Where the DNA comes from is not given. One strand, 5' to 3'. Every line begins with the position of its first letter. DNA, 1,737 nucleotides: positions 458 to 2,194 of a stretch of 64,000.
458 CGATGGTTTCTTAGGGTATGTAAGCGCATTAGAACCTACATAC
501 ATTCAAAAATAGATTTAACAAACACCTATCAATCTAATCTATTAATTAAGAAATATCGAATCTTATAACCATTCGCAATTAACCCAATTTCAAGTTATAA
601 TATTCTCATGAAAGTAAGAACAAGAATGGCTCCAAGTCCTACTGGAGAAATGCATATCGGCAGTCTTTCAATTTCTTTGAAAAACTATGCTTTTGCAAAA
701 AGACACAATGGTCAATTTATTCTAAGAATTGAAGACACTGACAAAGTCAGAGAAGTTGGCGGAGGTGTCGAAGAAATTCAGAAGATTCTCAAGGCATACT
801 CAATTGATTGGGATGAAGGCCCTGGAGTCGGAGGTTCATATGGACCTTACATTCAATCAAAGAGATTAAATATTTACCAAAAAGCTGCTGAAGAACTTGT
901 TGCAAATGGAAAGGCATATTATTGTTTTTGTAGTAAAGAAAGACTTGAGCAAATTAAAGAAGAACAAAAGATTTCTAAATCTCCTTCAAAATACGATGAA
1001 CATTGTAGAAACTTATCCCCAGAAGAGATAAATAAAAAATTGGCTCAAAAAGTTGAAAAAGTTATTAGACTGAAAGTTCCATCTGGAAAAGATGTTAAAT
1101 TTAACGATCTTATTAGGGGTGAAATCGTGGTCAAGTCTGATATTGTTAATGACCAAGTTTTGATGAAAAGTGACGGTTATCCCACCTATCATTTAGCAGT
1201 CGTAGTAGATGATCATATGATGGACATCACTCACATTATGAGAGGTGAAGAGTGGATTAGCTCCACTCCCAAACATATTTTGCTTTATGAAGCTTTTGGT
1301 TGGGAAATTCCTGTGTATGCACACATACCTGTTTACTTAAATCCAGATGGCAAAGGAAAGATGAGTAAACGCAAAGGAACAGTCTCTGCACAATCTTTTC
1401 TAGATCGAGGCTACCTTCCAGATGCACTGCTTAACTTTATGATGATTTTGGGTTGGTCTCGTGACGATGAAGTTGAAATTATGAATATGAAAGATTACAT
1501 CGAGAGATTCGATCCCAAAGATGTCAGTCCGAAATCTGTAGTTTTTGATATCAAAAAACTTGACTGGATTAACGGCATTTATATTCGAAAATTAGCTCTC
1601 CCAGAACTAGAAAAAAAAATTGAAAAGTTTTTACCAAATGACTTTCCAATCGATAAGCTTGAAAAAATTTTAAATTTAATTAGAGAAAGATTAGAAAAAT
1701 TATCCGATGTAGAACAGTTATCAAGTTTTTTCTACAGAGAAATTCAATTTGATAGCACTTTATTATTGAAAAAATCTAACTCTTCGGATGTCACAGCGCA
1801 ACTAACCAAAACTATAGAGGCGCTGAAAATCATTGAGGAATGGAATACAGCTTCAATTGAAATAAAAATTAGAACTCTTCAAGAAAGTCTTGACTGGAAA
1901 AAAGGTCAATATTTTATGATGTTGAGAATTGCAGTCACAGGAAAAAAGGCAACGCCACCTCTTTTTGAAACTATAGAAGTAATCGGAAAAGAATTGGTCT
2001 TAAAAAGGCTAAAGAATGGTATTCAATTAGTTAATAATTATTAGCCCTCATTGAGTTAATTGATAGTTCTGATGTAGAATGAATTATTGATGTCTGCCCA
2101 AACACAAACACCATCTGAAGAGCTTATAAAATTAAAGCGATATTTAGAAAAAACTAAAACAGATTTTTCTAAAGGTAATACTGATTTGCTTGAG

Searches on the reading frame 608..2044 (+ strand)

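Call 13: search_protein_families(library=pfam, proteins=[window:608-2044:+], max_evalue=0.001)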
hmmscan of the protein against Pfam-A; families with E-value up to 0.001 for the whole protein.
window:608-2044:+ (478 aa): 2 families
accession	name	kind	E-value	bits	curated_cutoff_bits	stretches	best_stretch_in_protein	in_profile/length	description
PF00749.27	tRNA-synt_1c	-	2.4e-103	345.8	23.4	1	2-320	1-314/314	tRNA synthetases class I (E and Q), catalytic domain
PF19269.4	Anticodon_2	-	2.8e-29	102.8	23.6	1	345-472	10-141/141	Anticodon binding domain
